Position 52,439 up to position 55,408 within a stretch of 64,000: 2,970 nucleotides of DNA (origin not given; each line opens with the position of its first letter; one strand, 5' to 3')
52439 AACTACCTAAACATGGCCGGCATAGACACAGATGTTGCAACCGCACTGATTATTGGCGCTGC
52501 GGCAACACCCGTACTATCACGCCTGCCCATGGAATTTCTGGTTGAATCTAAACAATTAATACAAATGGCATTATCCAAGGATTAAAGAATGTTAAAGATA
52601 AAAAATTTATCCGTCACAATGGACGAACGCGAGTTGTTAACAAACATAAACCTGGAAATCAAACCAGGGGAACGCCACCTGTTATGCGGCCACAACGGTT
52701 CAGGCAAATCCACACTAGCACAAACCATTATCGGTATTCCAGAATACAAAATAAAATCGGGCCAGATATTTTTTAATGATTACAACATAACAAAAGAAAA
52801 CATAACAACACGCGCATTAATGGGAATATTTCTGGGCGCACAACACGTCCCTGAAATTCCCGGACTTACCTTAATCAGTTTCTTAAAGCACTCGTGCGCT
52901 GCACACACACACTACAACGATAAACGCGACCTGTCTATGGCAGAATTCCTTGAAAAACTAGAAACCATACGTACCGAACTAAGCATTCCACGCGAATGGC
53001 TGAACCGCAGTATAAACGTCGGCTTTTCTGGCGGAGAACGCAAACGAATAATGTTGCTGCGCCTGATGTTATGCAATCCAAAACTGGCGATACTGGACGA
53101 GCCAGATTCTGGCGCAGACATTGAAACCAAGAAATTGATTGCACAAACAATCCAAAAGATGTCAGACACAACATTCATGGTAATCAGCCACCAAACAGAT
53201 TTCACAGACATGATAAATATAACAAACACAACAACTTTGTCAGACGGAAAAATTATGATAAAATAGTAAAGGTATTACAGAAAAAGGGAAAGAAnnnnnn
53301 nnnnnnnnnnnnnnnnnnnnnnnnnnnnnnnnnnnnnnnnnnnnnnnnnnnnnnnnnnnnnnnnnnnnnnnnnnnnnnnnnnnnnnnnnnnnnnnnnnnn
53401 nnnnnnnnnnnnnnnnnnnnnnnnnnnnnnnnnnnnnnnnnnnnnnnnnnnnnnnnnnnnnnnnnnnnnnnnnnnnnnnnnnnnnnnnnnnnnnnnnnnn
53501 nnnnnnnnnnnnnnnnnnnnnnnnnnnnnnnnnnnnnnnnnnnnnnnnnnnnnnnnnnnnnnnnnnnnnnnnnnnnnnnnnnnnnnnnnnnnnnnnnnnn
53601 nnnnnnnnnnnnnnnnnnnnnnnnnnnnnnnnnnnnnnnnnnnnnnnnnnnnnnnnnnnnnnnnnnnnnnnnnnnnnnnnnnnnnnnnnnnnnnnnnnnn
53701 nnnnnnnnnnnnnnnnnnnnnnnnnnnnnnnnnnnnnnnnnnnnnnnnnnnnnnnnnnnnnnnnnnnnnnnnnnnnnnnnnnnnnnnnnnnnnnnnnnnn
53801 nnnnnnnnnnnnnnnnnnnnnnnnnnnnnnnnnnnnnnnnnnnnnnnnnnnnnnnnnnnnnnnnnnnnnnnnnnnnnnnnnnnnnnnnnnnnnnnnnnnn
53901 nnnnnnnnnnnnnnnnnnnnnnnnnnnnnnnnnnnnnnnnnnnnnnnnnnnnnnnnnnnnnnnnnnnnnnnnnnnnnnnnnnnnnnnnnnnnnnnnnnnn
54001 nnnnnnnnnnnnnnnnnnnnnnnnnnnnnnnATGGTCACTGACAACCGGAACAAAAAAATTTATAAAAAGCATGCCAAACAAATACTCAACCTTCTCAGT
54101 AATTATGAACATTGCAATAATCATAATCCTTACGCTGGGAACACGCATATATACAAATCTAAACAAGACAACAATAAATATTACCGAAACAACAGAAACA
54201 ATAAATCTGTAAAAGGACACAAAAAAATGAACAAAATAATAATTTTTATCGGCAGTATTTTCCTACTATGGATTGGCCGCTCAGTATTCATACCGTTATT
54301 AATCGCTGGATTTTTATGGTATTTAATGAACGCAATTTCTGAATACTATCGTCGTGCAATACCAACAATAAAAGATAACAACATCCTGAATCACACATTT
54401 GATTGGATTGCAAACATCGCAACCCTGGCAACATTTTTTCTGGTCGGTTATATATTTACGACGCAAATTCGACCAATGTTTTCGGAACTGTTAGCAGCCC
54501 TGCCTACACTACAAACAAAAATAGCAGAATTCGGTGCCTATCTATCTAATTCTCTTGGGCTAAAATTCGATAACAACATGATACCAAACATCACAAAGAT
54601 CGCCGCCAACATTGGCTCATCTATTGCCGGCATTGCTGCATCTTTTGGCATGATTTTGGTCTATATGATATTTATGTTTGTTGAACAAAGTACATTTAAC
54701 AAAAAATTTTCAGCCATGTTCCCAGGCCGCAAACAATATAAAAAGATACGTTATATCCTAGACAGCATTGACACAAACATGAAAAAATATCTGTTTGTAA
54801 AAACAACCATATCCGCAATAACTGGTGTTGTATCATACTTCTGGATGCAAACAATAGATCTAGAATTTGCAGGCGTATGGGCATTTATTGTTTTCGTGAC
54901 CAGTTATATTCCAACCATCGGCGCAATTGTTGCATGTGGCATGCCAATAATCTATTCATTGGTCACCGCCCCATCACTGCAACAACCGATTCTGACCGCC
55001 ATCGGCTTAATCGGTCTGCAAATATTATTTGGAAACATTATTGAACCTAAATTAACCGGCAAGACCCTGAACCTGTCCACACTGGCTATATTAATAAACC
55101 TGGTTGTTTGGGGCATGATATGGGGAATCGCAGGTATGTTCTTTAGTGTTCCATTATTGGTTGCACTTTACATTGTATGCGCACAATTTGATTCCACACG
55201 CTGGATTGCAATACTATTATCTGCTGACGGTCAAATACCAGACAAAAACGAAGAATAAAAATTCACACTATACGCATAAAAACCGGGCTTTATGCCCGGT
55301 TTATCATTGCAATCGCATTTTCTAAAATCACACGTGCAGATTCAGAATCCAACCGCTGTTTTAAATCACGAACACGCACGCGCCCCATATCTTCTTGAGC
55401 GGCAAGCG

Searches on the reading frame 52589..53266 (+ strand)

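Call 69: search_protein_families(library=pfam, proteins=[window:52589-53266:+], max_evalue=0.00001)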
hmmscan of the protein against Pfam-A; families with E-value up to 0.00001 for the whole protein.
window:52589-53266:+ (225 aa): 2 families
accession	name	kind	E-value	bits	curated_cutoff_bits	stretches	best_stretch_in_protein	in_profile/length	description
PF00005.33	ABC_tran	-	2.5e-23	83.6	25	1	17-173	1-136/137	ABC transporter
PF02463.25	SMC_N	-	6.7e-08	32.7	40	1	30-209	27-205/220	RecF/RecN/SMC N terminal domain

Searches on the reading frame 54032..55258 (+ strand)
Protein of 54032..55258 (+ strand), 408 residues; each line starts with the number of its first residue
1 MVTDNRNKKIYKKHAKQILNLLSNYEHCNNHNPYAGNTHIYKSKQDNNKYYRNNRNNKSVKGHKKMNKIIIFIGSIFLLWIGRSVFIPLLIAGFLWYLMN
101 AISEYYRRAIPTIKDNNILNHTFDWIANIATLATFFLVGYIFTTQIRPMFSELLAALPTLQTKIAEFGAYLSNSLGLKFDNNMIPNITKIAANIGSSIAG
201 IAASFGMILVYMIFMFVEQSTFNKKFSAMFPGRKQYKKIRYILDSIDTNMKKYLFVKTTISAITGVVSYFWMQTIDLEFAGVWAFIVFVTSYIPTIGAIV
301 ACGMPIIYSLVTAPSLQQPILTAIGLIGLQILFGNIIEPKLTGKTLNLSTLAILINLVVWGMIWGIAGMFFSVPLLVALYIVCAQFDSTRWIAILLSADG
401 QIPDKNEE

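Call 69: search_protein_families(library=pfam, proteins=[window:54032-55258:+], max_evalue=0.00001)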
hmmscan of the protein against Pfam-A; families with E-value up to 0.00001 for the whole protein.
window:54032-55258:+ (408 aa): 1 family
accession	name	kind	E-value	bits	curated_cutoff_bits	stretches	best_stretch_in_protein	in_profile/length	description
PF01594.21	AI-2E_transport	-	1.2e-40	140.1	34.3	1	70-382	6-322/327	AI-2E family transporter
